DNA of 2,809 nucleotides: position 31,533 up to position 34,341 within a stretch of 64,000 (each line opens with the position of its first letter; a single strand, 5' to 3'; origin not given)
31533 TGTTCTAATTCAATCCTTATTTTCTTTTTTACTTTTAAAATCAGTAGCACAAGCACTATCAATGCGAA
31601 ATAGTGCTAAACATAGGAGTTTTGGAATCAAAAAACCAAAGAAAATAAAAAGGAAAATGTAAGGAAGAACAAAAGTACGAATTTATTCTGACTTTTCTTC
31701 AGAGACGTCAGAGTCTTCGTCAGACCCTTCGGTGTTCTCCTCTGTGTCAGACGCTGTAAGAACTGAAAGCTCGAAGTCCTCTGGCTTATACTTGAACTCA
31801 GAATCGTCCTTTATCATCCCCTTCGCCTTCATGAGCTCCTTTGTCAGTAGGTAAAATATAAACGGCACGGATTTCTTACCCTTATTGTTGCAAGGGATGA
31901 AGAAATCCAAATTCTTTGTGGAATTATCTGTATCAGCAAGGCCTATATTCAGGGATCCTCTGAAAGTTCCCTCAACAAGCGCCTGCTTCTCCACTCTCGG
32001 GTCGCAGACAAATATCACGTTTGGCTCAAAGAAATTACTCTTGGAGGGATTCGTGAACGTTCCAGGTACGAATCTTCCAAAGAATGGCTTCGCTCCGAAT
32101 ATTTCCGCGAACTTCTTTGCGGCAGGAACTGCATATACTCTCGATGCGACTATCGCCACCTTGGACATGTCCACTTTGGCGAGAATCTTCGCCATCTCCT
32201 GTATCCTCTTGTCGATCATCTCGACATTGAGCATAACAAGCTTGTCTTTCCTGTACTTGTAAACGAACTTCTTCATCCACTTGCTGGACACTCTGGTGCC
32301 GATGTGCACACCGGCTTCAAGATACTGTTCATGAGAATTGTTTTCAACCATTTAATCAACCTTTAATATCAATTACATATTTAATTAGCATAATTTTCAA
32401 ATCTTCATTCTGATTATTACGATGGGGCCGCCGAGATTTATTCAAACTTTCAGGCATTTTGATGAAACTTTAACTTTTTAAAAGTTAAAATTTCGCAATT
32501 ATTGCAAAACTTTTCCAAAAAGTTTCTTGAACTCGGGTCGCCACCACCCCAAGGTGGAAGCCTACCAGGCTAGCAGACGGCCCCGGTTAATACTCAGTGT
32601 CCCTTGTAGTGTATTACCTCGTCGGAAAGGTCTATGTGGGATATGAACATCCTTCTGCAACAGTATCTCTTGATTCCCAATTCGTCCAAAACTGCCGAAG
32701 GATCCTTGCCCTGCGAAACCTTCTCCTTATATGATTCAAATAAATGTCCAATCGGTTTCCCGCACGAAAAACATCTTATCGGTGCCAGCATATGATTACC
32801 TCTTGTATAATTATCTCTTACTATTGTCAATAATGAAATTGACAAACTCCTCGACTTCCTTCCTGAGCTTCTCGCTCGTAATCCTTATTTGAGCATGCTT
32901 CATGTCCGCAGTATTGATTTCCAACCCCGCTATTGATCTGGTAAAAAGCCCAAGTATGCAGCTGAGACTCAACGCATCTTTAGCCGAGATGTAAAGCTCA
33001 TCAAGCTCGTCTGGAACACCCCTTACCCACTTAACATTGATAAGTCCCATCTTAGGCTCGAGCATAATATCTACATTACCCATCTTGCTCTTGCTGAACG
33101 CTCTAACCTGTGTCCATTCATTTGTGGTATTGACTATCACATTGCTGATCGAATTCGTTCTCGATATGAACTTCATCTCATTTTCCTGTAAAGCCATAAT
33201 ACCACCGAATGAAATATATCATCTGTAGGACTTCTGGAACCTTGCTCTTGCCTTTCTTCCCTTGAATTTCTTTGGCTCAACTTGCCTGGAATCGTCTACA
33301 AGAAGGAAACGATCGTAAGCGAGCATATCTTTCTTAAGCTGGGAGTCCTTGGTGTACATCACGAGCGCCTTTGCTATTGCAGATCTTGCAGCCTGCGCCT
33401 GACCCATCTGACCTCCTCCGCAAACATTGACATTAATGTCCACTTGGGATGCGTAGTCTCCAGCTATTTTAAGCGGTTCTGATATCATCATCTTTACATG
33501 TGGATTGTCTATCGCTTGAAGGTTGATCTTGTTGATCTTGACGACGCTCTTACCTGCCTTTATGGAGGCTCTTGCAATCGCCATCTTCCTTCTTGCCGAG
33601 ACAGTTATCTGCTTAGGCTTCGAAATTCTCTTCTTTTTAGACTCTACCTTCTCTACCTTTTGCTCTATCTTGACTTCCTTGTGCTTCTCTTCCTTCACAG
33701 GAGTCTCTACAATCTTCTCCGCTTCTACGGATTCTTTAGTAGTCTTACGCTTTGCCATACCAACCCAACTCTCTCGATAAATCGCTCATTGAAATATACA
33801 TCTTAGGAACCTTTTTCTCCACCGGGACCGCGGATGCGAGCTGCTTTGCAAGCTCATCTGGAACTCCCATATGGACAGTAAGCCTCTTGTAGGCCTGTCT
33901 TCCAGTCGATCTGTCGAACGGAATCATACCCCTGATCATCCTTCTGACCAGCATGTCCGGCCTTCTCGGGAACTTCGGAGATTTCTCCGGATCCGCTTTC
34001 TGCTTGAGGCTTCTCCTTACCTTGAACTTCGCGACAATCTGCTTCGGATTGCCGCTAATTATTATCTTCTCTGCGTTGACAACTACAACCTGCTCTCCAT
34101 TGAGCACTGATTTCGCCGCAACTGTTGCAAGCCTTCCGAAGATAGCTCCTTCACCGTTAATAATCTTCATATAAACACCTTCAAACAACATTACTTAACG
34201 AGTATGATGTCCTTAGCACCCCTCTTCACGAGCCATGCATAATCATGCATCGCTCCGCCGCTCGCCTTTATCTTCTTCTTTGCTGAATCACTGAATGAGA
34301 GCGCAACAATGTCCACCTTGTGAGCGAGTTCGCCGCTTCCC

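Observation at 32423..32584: tRNA-Pro(GGG) interrupted by an about 97-nt intron inside the T-loop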

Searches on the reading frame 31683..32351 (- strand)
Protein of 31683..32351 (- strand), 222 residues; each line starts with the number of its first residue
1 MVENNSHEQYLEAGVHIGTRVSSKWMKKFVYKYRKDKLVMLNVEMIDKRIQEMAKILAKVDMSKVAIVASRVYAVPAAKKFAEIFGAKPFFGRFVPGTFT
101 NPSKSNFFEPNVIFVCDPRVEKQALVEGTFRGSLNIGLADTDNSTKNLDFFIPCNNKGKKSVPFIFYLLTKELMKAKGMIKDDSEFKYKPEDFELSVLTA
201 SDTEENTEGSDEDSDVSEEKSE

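Call 12: search_protein_families(library=pfam, proteins=[window:31683-32351:-])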
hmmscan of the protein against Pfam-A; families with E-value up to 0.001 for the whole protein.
window:31683-32351:- (222 aa): 1 family
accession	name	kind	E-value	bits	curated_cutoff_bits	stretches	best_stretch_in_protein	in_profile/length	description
PF00318.25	Ribosomal_S2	-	9.7e-17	61.4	26.1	2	109-171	149-211/216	Ribosomal protein S2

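Call 13: find_homologous_proteins(query=window:31683-32351:-, max_evalue=1e-20)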
Query window:31683-32351:- (222 aa): 145 proteins with E <= 1e-20 among 466 candidates; the best 120 are listed.
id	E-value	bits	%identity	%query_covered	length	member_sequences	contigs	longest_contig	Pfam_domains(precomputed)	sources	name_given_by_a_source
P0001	8.3e-142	488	100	100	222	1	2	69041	PF00318.26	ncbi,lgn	-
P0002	1.2e-128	445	97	91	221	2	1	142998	PF00318.26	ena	-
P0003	8.5e-116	403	89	90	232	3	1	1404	PF00318.26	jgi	jgi:small subunit ribosomal protein S2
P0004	4.4e-115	400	84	95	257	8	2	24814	PF00318.26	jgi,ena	jgi:small subunit ribosomal protein S2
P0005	1.6e-114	398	87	90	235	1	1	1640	PF00318.26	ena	-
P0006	3.6e-114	397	87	90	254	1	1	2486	PF00318.26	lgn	-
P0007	1.2e-113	396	87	90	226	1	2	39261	PF00318.26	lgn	-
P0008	1.2e-113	396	87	90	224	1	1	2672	PF00318.26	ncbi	ncbi:MAG: 30S ribosomal protein S2, partial [Candidatus Micrarchaeia archaeon]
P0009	1.4e-113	395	87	90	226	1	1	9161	PF00318.26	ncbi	ncbi:MAG: 30S ribosomal protein S2 [Candidatus Micrarchaeia archaeon]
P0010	1.4e-113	395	87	90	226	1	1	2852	PF00318.26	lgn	-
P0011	1.1e-112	392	86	90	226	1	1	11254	PF00318.26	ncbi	-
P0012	1.5e-112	392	86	90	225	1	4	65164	PF00318.26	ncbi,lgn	ncbi:MAG: 30S ribosomal protein S2 [Candidatus Micrarchaeia archaeon]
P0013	1.6e-112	392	86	90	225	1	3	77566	PF00318.26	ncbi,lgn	ncbi:MAG: 30S ribosomal protein S2 [Candidatus Micrarchaeia archaeon]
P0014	1.3e-111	389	86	90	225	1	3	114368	PF00318.26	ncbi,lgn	ncbi:MAG: 30S ribosomal protein S2 [Candidatus Micrarchaeia archaeon]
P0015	7.9e-95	334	70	95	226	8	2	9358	PF00318.26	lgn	-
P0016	3.1e-94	332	68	97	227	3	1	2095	PF00318.26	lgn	-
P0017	6.3e-94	331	69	97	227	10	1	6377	PF00318.26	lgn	-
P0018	1.3e-93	330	73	91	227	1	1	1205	PF00318.26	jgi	jgi:small subunit ribosomal protein S2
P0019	2.6e-88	313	73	86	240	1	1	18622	PF00318.26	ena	-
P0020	2.0e-87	310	65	96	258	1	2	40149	PF00318.26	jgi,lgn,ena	jgi:small subunit ribosomal protein S2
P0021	3.5e-85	303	69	84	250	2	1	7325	PF00318.26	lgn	-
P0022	3.9e-85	302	71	85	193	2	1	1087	PF00318.26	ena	-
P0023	1.0e-81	291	68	86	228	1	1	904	PF00318.26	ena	-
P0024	2.3e-81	290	69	86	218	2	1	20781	PF00318.26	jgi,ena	-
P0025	4.8e-81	289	68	86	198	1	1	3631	PF00318.26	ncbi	ncbi:MAG: 30S ribosomal protein S2, partial [Candidatus Micrarchaeia archaeon]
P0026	1.5e-80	287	67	86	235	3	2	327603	PF00318.26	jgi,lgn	jgi:small subunit ribosomal protein S2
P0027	1.6e-80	287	66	86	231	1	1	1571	PF00318.26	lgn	-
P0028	7.6e-80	285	65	85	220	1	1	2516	PF00318.26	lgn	-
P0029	1.2e-79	285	66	86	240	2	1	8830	PF00318.26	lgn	-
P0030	1.3e-79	284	66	86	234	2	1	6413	PF00318.26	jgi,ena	-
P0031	2.0e-79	284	63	93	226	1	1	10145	PF00318.26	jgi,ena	-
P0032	3.2e-79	283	67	86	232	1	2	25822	PF00318.26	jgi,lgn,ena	jgi:small subunit ribosomal protein S2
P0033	2.0e-76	274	62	91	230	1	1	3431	PF00318.26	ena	-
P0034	2.1e-75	271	66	85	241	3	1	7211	PF00318.26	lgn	-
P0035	3.4e-75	270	65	85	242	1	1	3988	PF00318.26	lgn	-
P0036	2.6e-63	231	56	82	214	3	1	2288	PF00318.26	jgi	jgi:small subunit ribosomal protein S2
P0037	2.2e-60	222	52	85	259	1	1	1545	PF00318.26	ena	-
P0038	6.2e-59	217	51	85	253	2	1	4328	PF00318.26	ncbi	ncbi:MAG: 30S ribosomal protein S2 [Candidatus Micrarchaeota archaeon]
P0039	2.0e-58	215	49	89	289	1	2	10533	PF00318.26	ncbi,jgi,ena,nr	ncbi:30S ribosomal protein S2 [Candidatus Micrarchaeota archaeon]|nr:MAG: 30S ribosomal protein S2 [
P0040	7.2e-57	210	51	84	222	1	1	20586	PF00318.26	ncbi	ncbi:MAG: 30S ribosomal protein S2 [Candidatus Micrarchaeota archaeon]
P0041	1.1e-56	210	52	81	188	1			PF00318.26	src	-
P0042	2.2e-56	209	48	86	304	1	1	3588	PF00318.26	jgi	-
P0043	2.6e-55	205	49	85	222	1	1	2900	PF00318.26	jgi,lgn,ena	-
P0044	1.2e-54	203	52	83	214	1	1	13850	PF00318.26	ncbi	ncbi:MAG: 30S ribosomal protein S2 [Candidatus Micrarchaeia archaeon]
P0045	1.5e-54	203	52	83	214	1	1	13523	PF00318.26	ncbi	ncbi:MAG: 30S ribosomal protein S2 [Candidatus Micrarchaeia archaeon]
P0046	1.8e-54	202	49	85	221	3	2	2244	PF00318.26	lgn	-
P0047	2.0e-54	202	52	83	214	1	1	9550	PF00318.26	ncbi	ncbi:MAG: 30S ribosomal protein S2 [Candidatus Micrarchaeales archaeon]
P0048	4.6e-54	201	48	87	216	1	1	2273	PF00318.26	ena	-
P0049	6.2e-54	201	48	85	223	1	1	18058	PF00318.26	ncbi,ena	-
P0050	1.7e-53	199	48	87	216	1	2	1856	PF00318.26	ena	-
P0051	1.8e-53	199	47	92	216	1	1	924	PF00318.26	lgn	-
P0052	1.8e-53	199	49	86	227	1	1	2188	PF00318.26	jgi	jgi:small subunit ribosomal protein S2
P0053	4.3e-53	198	51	83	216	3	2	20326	PF00318.26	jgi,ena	jgi:small subunit ribosomal protein S2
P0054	6.0e-53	197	47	89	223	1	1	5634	PF00318.26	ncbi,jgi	-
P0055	2.6e-52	195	46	89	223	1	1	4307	PF00318.26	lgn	-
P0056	3.3e-52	195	48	85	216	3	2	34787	PF00318.26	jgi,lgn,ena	jgi:small subunit ribosomal protein S2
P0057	8.9e-52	194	40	93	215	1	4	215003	PF00318.26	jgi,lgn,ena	-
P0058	1.2e-51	193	46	85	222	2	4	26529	PF00318.26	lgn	-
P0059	2.2e-51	192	48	85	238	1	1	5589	PF00318.26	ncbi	ncbi:MAG: 30S ribosomal protein S2, partial [Candidatus Micrarchaeia archaeon]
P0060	8.5e-51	190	48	86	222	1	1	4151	PF00318.26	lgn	-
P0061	8.7e-51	190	51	85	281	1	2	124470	PF00318.26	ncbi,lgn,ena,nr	ncbi:30S ribosomal protein S2 [Candidatus Micrarchaeota archaeon]|nr:30S ribosomal protein S2 [Candi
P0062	1.2e-50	190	46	86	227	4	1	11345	PF00318.26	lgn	-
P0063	1.0e-49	187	49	78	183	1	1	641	PF00318.26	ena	-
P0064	1.3e-49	186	47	84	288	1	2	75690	PF00318.26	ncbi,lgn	-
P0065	1.7e-49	186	48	82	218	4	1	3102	PF00318.26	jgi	-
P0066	3.7e-49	185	45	90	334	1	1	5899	PF00318.26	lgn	-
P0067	5.8e-49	184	47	85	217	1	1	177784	PF00318.26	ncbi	-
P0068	7.9e-49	184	47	84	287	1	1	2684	PF00318.26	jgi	jgi:small subunit ribosomal protein S2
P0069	9.4e-49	184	47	85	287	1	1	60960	PF00318.26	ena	-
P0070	1.1e-48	183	42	97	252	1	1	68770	PF00318.26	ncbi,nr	ncbi:MAG: 30S ribosomal protein S2 [Candidatus Micrarchaeota archaeon]|nr:30S ribosomal protein S2 [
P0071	1.8e-48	183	46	84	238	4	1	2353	PF00318.26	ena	-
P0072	2.8e-48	182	49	84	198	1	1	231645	PF00318.26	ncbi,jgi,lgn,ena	-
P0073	3.9e-48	182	49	84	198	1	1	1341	PF00318.26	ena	-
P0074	5.0e-48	181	44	90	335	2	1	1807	PF00318.26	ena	-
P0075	5.2e-48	181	46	85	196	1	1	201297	PF00318.26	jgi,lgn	jgi:small subunit ribosomal protein S2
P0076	1.2e-47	180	45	84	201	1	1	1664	PF00318.26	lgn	-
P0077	1.6e-47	180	48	77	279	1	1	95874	PF00318.26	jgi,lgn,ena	-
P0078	2.4e-47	179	49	84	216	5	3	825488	PF00318.26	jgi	jgi:small subunit ribosomal protein S2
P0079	4.2e-47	178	48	84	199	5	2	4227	PF00318.26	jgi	-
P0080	9.3e-47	177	46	84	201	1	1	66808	PF00318.26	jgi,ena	-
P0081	1.7e-46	176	47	85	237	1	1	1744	PF00318.26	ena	-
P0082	1.9e-46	176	44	83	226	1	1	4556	PF00318.26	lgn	-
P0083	2.7e-46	176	44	88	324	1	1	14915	PF00318.26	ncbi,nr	ncbi:30S ribosomal protein S2 [uncultured archaeon]|nr:30S ribosomal protein S2 [uncultured archaeon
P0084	3.7e-46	175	45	85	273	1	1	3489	PF00318.26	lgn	-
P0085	3.7e-46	175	47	85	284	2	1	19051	PF00318.26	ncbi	-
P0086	3.9e-46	175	45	85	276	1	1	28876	PF00318.26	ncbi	-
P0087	5.4e-46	175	46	85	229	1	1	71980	PF00318.26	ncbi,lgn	-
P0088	5.8e-46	175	44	86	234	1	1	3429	PF00318.26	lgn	-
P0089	7.4e-46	174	44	91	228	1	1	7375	PF00318.26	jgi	jgi:small subunit ribosomal protein S2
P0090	7.4e-46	174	46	86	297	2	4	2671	PF00318.26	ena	-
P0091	1.2e-45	173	45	91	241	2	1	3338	PF00318.26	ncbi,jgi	jgi:small subunit ribosomal protein S2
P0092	2.7e-45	172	44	83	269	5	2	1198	PF00318.26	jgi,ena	-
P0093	3.1e-45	172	47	84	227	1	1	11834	PF00318.26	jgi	jgi:small subunit ribosomal protein S2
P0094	4.1e-45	172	46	80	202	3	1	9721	PF00318.26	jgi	-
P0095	4.5e-45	172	45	86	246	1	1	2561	PF00318.26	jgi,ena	-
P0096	6.6e-45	171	45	86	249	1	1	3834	PF00318.26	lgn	-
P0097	8.0e-45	171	47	85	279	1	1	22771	PF00318.26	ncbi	-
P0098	8.6e-45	171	45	84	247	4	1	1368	PF00318.26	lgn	-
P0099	1.0e-44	170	44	84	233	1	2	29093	PF00318.26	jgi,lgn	-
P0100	1.2e-44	170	43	84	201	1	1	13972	PF00318.26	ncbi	-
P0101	3.2e-44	169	46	85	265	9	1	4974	PF00318.26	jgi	jgi:small subunit ribosomal protein S2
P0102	1.3e-43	167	43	83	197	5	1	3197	PF00318.26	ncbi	-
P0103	2.5e-43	166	46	87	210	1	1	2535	PF00318.26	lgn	-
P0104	2.9e-43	166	44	80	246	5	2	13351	PF00318.26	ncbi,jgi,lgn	-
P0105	6.2e-43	165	43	84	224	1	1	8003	PF00318.26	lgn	-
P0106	7.3e-43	164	46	72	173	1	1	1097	PF00318.26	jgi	jgi:small subunit ribosomal protein S2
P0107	8.3e-43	164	42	85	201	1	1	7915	PF00318.26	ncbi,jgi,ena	-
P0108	9.8e-43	164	41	85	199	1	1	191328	PF00318.26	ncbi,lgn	-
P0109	1.2e-42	164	43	85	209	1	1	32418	PF00318.26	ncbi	-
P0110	1.5e-42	163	46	85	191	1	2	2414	PF00318.26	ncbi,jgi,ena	-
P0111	1.8e-42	163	41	86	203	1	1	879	PF00318.26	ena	-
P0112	3.3e-42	162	44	84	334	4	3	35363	PF00318.26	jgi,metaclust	metaclust:\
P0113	3.8e-42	162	41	83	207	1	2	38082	PF00318.26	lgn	-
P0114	4.8e-42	162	40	84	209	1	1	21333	PF00318.26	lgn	-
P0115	6.7e-42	161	41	86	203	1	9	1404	PF00318.26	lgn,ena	-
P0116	9.3e-42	161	44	85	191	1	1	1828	PF00318.26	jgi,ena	-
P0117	1.3e-41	160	41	86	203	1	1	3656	PF00318.26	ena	-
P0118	1.4e-41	160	46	84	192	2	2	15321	PF00318.26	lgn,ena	-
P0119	2.3e-41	160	45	84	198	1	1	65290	PF00318.26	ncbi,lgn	ncbi:MAG: 30S ribosomal protein S2 [Candidatus Aenigmatarchaeota archaeon]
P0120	2.4e-41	159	41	86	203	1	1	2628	PF00318.26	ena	-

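Call 15: find_related_loci(query=A1, collection=genome_contigs, flank=3000)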
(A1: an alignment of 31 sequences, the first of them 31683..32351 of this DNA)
Query A1 (222 aa) in genome_contigs; peptide patterns used: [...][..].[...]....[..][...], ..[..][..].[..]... (x = any residue, [..] = any of these).
600 stretches matched a pattern (row limit reached: there are more); 592 encode a relative of the query (tblastn E <= 1e-3); the best 80 are kept; 80 distinct loci.
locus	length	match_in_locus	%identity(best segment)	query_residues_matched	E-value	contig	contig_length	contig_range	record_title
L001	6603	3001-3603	86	1-200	2e-117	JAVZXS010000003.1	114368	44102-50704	MAG: Candidatus Micrarchaeia archaeon isolate JZ-3_201705_bins_117 JZ-3_201705_bins_117_scaffold_3, whole genome shotgun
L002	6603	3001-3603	86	1-200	1e-117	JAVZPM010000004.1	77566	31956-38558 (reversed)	MAG: Candidatus Micrarchaeia archaeon isolate DRTY-7_201601_bins_6 DRTY-7_201601_bins_6_scaffold_4, whole genome shotgun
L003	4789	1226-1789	50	7-194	1e-62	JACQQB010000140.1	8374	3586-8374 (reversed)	MAG: Candidatus Micrarchaeota archaeon isolate NC_groundwater_1322_Ag_S-0.2um_40_33 S_p2_S4_coassembly_k141_4135670, who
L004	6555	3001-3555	50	10-194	1e-61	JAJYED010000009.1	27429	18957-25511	MAG: Candidatus Micrarchaeota archaeon isolate DBS1-1.bin141 NODE_2757_length_27429_cov_1.933704, whole genome shotgun s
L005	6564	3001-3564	49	10-197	2e-60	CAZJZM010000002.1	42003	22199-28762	MAG TPA_asm: Candidatus Micrarchaeota archaeon isolate binchicken_co3_333 genome assembly, contig: NODE_2678_length_4200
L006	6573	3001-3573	49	7-197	2e-60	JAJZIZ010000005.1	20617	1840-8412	MAG: Candidatus Micrarchaeota archaeon isolate LSA5.bin106 NODE_3685_length_20617_cov_1.263446, whole genome shotgun seq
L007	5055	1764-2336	50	7-197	2e-60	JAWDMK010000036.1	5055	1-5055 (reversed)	MAG: Candidatus Micrarchaeota archaeon isolate F8S.bin.15 NODE_1383_length_5055_cov_3.35387, whole genome shotgun sequen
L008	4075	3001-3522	50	5-178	6e-60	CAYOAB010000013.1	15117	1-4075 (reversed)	MAG TPA_asm: Candidatus Micrarchaeota archaeon isolate binchicken_co111_165 genome assembly, contig: NODE_8436_length_15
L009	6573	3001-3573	47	7-197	1e-59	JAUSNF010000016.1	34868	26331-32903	MAG: Candidatus Burarchaeum sp. isolate E19_metabat.bin.22 E19_k141_119865, whole genome shotgun sequence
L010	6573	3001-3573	48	7-197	2e-59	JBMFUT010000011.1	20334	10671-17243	MAG: Candidatus Micrarchaeia archaeon isolate KM4348-10 NODE_711_length_20334_cov_53.682134, whole genome shotgun sequen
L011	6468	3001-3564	48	10-197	3e-59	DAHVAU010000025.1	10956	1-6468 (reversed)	MAG TPA_asm: Candidatus Micrarchaeota archaeon isolate clean2084 k141_33137, whole genome shotgun sequence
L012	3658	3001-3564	47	7-194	2e-59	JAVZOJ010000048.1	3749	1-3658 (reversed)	MAG: Candidatus Micrarchaeaceae archaeon isolate DRTY-6_202007_bins_10 DRTY-6_202007_bins_10_scaffold_48, whole genome s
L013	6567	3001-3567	48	8-196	4e-59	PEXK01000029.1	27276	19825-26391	MAG: Candidatus Diapherotrites archaeon CG08_land_8_20_14_0_20_30_16 CG08_land_8_20_14_0.20_scaffold_497_c, whole genome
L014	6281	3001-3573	45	7-197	6e-59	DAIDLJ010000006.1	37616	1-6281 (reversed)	MAG TPA_asm: Candidatus Micrarchaeota archaeon isolate clean425 NODE_6_length_37616_cov_3.707451, whole genome shotgun s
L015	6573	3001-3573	44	7-197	6e-59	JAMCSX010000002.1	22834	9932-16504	MAG: Candidatus Marsarchaeota archaeon isolate FK_Sedi_A_Bin.195 NODE_4928_length_22834_cov_4.42176, whole genome shotgu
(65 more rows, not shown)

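Call 18: find_encoding_contigs(protein=P0002, flank=3000, max_places=3)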
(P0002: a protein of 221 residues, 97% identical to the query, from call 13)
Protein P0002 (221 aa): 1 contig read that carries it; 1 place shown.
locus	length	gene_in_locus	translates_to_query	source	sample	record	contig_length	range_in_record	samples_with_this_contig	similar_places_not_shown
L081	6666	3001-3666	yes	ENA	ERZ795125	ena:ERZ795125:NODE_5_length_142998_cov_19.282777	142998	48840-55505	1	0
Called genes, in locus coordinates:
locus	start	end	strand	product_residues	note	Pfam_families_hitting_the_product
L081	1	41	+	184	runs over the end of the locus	PF00411:Ribosomal_S11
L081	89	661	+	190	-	PF01193:RNA_pol_L, PF01000:RNA_pol_A_bac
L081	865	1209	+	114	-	PF17135:Ribosomal_L18 (weak), PF00828:Ribosomal_L27A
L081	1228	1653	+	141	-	PF00572:Ribosomal_L13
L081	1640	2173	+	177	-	PF00380:Ribosomal_S9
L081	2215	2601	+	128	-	-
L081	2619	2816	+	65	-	PF01194:RNA_pol_N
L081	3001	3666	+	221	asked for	PF00318:Ribosomal_S2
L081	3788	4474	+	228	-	-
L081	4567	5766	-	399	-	-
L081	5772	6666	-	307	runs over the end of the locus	PF00491:Arginase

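Call 55: find_encoding_contigs(protein=P0001, flank=500, max_places=3)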
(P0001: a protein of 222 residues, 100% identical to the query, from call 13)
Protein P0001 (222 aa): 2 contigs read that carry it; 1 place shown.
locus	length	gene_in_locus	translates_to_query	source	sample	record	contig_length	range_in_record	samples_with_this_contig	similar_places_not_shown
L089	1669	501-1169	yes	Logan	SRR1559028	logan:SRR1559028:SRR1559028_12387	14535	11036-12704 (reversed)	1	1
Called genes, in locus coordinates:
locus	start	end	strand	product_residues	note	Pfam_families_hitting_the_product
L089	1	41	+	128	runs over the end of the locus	-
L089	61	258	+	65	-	PF01194:RNA_pol_N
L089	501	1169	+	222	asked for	PF00318:Ribosomal_S2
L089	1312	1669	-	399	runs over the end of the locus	-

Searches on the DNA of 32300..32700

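Call 5: search_rna_families(source=window, start=32300, end=32700, threshold=evalue, max_evalue=10, show_alignments=3)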
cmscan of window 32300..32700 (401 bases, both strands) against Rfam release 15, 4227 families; matches with E-value up to 10: 2.
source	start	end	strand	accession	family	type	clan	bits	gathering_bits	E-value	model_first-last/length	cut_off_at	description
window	32637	32679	-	RF01167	sn2429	Gene; snRNA; snoRNA; CD-box;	-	18.4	50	0.45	1-77/77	no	Small nucleolar RNA sn2429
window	32463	32496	+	RF03485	mir-4000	Gene; miRNA;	-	13.8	58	7.4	1-54/54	no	mir-4000 microRNA precursor family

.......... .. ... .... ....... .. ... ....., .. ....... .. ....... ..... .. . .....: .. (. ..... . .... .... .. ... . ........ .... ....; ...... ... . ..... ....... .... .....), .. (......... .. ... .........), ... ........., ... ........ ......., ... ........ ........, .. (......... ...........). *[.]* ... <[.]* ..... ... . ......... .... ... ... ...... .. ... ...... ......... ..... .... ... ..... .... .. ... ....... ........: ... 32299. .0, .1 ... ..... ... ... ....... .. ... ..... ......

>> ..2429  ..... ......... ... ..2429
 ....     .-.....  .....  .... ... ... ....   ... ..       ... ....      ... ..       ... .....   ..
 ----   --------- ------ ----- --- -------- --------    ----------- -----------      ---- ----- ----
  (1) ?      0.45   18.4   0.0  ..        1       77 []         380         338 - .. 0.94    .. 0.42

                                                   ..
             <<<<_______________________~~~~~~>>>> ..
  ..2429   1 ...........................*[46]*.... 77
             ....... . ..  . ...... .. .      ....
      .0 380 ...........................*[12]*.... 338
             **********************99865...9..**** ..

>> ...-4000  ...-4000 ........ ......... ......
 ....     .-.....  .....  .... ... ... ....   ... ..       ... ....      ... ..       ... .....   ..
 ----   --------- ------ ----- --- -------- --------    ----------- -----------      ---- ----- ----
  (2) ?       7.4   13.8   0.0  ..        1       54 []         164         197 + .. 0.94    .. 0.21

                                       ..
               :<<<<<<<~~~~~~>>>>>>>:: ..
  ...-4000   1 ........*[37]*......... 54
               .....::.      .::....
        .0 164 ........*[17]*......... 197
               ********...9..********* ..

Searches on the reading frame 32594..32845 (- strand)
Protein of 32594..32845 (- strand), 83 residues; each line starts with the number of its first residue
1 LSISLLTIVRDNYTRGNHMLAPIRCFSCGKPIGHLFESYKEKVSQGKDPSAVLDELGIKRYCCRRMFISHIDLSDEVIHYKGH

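Call 12: search_protein_families(library=pfam, proteins=[window:32594-32845:-])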
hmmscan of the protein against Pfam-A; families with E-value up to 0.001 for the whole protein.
window:32594-32845:- (83 aa): 1 family
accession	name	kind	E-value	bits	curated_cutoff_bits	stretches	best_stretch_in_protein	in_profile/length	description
PF01194.22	RNA_pol_N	-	5.3e-29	100.6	26.9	1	21-77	2-58/58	RNA polymerases N / 8 kDa subunit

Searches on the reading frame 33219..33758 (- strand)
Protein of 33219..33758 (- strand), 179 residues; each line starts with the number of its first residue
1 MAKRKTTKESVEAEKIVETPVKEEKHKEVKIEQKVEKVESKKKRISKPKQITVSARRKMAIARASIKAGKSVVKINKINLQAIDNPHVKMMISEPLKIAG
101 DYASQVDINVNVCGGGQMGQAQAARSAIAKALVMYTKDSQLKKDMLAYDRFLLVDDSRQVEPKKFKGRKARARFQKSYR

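Call 12: search_protein_families(library=pfam, proteins=[window:33219-33758:-])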
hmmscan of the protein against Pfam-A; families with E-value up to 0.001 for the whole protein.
window:33219-33758:- (179 aa): 1 family
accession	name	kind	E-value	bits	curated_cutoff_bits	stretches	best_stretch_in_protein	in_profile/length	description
PF00380.25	Ribosomal_S9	-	6.9e-35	120.6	22.5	1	56-179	2-121/121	Ribosomal protein S9/S16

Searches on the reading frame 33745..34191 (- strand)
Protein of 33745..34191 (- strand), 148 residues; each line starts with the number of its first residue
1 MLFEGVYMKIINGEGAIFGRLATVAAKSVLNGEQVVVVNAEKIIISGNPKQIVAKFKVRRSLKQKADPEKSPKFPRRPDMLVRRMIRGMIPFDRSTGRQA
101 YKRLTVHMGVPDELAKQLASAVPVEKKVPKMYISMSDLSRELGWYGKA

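Call 12: search_protein_families(library=pfam, proteins=[window:33745-34191:-])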
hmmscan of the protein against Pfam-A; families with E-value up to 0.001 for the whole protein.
window:33745-34191:- (148 aa): 1 family
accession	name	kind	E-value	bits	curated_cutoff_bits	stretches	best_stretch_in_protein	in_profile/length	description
PF00572.24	Ribosomal_L13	-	1.6e-15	57.7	23.8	1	10-111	5-117/119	Ribosomal protein L13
